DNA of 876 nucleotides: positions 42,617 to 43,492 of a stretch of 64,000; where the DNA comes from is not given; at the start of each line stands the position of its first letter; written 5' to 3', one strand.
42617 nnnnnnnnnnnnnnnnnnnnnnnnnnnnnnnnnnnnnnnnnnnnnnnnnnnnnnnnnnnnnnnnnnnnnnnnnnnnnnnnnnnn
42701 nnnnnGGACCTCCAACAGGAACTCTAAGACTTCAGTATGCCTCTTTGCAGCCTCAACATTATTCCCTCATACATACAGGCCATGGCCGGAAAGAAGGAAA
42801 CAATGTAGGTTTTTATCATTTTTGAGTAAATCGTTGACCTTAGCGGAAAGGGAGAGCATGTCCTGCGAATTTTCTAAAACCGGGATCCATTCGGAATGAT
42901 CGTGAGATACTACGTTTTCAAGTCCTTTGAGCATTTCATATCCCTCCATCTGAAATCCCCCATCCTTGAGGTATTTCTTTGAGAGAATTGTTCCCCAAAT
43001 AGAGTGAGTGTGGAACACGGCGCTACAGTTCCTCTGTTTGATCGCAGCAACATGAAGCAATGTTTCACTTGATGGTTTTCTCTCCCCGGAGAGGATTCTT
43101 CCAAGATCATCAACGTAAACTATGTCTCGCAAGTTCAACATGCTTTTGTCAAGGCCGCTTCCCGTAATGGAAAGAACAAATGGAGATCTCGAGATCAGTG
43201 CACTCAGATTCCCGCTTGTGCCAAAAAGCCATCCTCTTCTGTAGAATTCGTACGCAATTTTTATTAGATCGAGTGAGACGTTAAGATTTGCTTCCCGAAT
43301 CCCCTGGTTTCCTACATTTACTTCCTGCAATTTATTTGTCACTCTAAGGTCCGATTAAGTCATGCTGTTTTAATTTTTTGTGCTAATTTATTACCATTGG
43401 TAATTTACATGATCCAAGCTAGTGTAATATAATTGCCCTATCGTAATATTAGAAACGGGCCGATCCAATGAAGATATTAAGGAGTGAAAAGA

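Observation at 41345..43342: mtnB-mtnD-mtnC (dehydratase / acireductone dioxygenase / enolase-phosphatase) trio in an archaeon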

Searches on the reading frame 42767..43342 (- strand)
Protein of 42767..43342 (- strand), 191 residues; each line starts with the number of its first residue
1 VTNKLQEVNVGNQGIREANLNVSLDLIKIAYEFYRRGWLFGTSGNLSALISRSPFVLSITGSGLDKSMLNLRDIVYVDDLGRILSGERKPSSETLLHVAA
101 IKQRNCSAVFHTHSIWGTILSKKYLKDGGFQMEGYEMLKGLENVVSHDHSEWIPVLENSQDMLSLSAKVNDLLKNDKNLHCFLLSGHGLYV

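Call 3: search_protein_families(library=pfam, proteins=[window:42767-43342:-], max_evalue=0.01)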
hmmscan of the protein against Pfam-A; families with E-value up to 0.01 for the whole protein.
window:42767-43342:- (191 aa): 1 family
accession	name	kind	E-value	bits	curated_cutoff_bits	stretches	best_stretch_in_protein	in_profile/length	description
PF00596.27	Aldolase_II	-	5.4e-26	92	22.2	1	25-191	2-160/183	Class II Aldolase and Adducin N-terminal domain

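Call 4: search_protein_families(library=ncbifam, proteins=[window:42767-43342:-], max_evalue=0.01)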
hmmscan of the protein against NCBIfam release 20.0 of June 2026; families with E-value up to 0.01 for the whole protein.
window:42767-43342:- (191 aa): 22 families
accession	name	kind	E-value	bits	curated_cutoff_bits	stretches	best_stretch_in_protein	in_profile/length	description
TIGR03328.1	salvage_mtnB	equivalog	5.2e-44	150.1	137.05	1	26-191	1-166/194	methylthioribulose 1-phosphate dehydratase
NF006672.0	PRK09220.1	equivalog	4.7e-39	133.9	226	1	24-191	13-178/209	methylthioribulose 1-phosphate dehydratase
NF005244.0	PRK06754.1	equivalog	7.6e-31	107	281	1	25-191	10-174/214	methylthioribulose 1-phosphate dehydratase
NF043034.1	OxoTetrPhDc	equivalog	4.8e-14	52.6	250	1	25-121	8-102/205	3-oxo-tetronate 4-phosphate decarboxylase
NF005302.0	PRK06833.1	equivalog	1e-12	48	264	1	39-121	23-105/214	L-fuculose-phosphate aldolase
NF004527.0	PRK05874.1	equivalog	1.1e-11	44.7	308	1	27-120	12-106/218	L-fuculose-phosphate aldolase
NF006047.0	PRK08193.1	subfamily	1.2e-11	44.6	257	1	35-122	18-105/231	L-ribulose-5-phosphate 4-epimerase AraD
NF040649.1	FucA_Meth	equivalog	3.1e-11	43.5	250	1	25-123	5-99/179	L-fuculose phosphate aldolase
NF005984.0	PRK08087.1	subfamily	3.3e-11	43.4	264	1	22-121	6-102/215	L-fuculose-phosphate aldolase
TIGR00760.1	araD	equivalog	4.9e-11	42.3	389.1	1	42-122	25-105/228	L-ribulose-5-phosphate 4-epimerase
NF053831.1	RU1PAldHalo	equivalog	1.5e-10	40.9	300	1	41-121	22-99/208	ribulose-1-phosphate aldolase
NF005123.0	PRK06557.1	subfamily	4.4e-10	39.6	251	1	22-119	12-109/223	L-ribulose-5-phosphate 4-epimerase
NF009003.0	PRK12348.1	subfamily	9.5e-10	38.5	331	1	30-121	12-103/228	L-ribulose-5-phosphate 4-epimerase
TIGR01086.1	fucA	equivalog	3.2e-09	36.8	400.25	1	22-121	5-101/214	L-fuculose-phosphate aldolase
NF009002.0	PRK12347.1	subfamily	3.1e-08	33.1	386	1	39-122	22-106/231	L-ribulose-5-phosphate 4-epimerase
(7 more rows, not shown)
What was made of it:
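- On MtnB, methylthioribulose-1-phosphate dehydratase (TIGR03328 equivalog; class II aldolase fold): 150.1 bits against a cut-off of 137.05, even for the truncated 191 aa. FucA, AraD and related models score at most 53 bits against cut-offs of at least 250 (call 4).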

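Call 45: list_cluster_members(proteins=[P0001, window:42770-43342:-, window:42091-42705:-, window:41348-42130:-, P0121])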
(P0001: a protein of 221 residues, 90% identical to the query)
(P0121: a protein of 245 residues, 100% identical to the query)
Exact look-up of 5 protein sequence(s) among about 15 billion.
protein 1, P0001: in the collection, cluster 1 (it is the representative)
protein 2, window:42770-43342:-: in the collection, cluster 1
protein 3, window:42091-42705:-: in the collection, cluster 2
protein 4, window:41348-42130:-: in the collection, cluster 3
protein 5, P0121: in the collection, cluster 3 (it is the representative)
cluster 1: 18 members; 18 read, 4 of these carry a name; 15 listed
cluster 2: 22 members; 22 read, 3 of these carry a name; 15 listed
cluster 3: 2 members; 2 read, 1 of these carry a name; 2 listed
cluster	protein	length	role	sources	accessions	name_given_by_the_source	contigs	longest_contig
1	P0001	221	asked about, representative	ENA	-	-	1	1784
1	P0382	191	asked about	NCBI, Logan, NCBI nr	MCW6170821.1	MAG: methylthioribulose 1-phosphate dehydratase [Thermoplasmatales archaeon] | methylthioribulose 1-phosphate dehydratase [Thermoplasmatales archaeon]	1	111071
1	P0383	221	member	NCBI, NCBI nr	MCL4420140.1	MAG: methylthioribulose 1-phosphate dehydratase [Candidatus Thermoplasmatota archaeon] | methylthioribulose 1-phosphate dehydratase [Candidatus Thermoplasmatota archaeon]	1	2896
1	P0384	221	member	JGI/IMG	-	methylthioribulose-1-phosphate dehydratase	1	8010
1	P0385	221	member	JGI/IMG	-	methylthioribulose-1-phosphate dehydratase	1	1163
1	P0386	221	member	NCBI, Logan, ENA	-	-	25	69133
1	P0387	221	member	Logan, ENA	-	-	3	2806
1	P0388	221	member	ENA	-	-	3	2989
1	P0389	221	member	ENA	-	-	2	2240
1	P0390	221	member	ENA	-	-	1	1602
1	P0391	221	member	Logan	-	-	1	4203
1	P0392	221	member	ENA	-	-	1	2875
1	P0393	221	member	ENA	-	-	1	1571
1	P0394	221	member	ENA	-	-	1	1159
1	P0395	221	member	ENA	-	-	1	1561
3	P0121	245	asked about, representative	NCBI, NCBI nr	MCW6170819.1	MAG: acireductone synthase [Thermoplasmatales archaeon] | acireductone synthase [Thermoplasmatales archaeon]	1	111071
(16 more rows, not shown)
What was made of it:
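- Checked: NCBI instead starts MtnC 9 nt downstream, giving 245 aa (call 45).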
